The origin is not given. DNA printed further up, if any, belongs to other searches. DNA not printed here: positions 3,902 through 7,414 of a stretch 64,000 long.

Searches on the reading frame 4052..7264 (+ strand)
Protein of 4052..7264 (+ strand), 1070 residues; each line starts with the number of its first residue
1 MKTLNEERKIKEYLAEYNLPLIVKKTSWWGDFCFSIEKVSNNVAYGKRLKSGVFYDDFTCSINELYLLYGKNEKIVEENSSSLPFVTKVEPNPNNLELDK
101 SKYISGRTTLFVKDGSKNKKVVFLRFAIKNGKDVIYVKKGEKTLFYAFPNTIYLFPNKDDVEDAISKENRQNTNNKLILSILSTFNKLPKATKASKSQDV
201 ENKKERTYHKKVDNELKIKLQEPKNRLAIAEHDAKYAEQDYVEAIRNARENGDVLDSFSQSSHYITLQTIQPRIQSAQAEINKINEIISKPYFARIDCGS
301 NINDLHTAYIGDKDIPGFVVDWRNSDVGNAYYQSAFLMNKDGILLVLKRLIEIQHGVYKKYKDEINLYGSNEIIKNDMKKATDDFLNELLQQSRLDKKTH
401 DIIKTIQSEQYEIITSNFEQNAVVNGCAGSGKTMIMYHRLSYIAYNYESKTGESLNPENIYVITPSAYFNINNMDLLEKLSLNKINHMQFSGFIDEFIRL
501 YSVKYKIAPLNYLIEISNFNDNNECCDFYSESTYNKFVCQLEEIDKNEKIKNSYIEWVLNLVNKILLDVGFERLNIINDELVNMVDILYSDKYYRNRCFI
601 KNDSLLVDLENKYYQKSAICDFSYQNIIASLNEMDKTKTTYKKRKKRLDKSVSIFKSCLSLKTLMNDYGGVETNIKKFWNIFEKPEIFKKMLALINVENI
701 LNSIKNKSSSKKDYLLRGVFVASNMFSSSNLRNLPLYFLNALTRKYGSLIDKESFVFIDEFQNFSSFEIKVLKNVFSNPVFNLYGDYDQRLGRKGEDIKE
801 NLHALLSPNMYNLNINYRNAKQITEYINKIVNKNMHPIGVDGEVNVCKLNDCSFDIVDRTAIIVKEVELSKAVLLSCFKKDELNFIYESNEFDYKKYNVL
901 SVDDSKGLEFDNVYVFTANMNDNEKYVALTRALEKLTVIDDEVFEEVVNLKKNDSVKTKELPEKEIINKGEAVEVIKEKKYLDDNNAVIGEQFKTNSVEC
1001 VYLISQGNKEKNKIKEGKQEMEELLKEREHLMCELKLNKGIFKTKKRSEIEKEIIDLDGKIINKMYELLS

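Call 8: search_protein_families(library=pfam, proteins=[window:4052-7264:+], max_evalue=0.01)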
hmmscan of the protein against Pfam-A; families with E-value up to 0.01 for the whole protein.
window:4052-7264:+ (1070 aa): 4 families
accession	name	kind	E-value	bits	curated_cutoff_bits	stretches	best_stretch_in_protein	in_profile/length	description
PF01443.25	Viral_helicase1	-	4.5e-08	33.6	21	1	752-939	59-227/228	Viral superfamily 1 RNA helicase core domain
PF13538.12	UvrD_C_2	-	1.4e-05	25.3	27.4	1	899-939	4-52/52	UvrD-like helicase C-terminal domain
PF00580.27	UvrD-helicase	-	1.7e-05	25.1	23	1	408-789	3-250/271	UvrD/REP helicase N-terminal domain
PF13245.12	AAA_19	-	7.9e-05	23.3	25.1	0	417-465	9-49/134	AAA domain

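Call 25: find_encoding_contigs(protein=window:4052-7264:+, flank=3000, max_places=6)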
Protein window:4052-7264:+ (1070 aa): no gene with exactly this product is on record in the collection.
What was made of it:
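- Tried and rejected: Exact look-up of the helicase protein: not on record (call 25).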

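Call 42: find_homologous_proteins(query=window:4052-7264:+, max_evalue=1e-10)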
Query window:4052-7264:+ (1070 aa): 851 proteins with E <= 1e-10 among 8000 candidates; the best 120 are listed.
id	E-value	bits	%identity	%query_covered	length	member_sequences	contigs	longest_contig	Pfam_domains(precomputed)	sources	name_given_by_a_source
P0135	0.0e+0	2139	91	100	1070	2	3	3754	PF01443.25,PF00580.28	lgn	-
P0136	2.1e-243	829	44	88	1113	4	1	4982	PF01443.25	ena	-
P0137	1.4e-240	819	44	87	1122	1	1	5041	PF01443.25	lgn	-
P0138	6.6e-237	807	43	87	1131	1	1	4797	PF01443.25,PF00580.28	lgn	-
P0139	2.1e-235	802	43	91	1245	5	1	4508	PF01443.25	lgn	-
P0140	3.3e-234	798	42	90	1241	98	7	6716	PF01443.25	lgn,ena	-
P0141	3.1e-233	795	42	91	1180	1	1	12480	PF01443.25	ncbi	ncbi:MAG: hypothetical protein ACI4JI_04745 [Ruminiclostridium sp.]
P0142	7.1e-233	794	44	88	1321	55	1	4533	-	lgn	-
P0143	8.7e-233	794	43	88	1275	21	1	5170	-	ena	-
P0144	9.6e-233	793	44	88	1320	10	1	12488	PF00580.28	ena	-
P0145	1.2e-232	793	43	89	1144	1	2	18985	PF01443.25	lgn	-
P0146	4.9e-232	791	43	89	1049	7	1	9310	PF01443.25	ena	-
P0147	3.9e-230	785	43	87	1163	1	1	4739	PF01443.25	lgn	-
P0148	5.3e-230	784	43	88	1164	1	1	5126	PF01443.25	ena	-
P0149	9.3e-230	784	41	90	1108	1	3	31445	PF01443.25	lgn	-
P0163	1.5e-220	753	40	95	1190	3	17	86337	PF01443.25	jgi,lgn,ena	-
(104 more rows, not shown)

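Call 43: find_encoding_contigs(protein=P0135, flank=3000, max_places=4)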
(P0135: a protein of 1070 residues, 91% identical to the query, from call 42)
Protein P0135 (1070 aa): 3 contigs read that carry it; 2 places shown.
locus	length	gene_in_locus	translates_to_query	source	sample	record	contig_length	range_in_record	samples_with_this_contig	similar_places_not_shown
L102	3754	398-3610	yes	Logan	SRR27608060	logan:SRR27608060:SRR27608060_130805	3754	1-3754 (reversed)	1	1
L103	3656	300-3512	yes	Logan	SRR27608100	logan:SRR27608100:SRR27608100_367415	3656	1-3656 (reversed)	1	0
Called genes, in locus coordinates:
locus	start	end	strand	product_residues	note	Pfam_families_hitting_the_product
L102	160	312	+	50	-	PF14311:DUF4379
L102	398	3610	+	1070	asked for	PF00580:UvrD-helicase (weak), PF01443:Viral_helicase1 (faint)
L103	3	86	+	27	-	?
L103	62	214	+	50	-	PF14311:DUF4379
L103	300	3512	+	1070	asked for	PF00580:UvrD-helicase (weak), PF01443:Viral_helicase1 (faint)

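Call 44: find_encoding_contigs(protein=P0163, flank=4000, max_places=5)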
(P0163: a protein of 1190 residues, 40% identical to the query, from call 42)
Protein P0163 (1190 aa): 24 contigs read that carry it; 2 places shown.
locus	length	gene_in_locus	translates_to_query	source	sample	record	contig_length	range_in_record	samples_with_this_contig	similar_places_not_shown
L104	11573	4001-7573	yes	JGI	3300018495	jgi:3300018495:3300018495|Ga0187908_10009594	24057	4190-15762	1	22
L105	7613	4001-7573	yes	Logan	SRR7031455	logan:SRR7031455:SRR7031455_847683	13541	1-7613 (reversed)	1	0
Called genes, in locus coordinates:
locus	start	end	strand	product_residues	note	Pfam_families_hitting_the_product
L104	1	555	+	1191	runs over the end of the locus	PF18731:HEPN_Swt1, PF00176:SNF2-rel_dom, PF04851:ResIII, PF00271:Helicase_C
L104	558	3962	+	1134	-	PF13589:HATPase_c_3 (faint), PF25794:SACS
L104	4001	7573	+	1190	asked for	PF01443:Viral_helicase1 (faint)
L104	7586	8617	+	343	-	PF01661:Macro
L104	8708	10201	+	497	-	PF01936:NYN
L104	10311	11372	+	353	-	-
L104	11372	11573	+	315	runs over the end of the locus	PF03747:ADP_ribosyl_GH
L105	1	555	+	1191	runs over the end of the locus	PF18731:HEPN_Swt1, PF00176:SNF2-rel_dom, PF04851:ResIII, PF00271:Helicase_C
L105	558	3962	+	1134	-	PF13589:HATPase_c_3 (faint), PF25794:SACS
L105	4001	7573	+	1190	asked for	PF01443:Viral_helicase1 (faint)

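Call 50: search_protein_families(library=pfam, proteins=[L102:160-312:+], max_evalue=0.01)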
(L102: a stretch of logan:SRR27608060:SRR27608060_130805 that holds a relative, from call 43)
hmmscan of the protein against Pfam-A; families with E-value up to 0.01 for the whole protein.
L102:160-312:+ (50 aa): 1 family
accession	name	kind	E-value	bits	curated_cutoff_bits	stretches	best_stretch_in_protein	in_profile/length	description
PF14311.12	DUF4379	-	1.6e-11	44.6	24.5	1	14-50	1-36/56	Probable Treble clef zinc finger domain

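Call 51: search_protein_families(library=padloc, proteins=[window:4052-7264:+], max_evalue=0.001)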
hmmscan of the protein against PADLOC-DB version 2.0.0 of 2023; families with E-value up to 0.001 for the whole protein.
window:4052-7264:+ (1070 aa): 5 families
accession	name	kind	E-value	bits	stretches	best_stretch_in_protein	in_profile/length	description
PDLC01087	C3a187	-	2.5e-07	27.9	0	404-446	195-237/559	NERD+UvrD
PDLC00106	GajB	-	1.4e-06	25.2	1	406-453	4-50/577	UrvD helicase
PDLC00129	GajB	-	1.6e-06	25.1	1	399-450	5-56/594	UrvD helicase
PDLC00147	GajB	-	2.7e-06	24.5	0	709-797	195-279/637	UrvD helicase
PDLC04173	GajB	-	6.3e-06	23.4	1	906-941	427-463/471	-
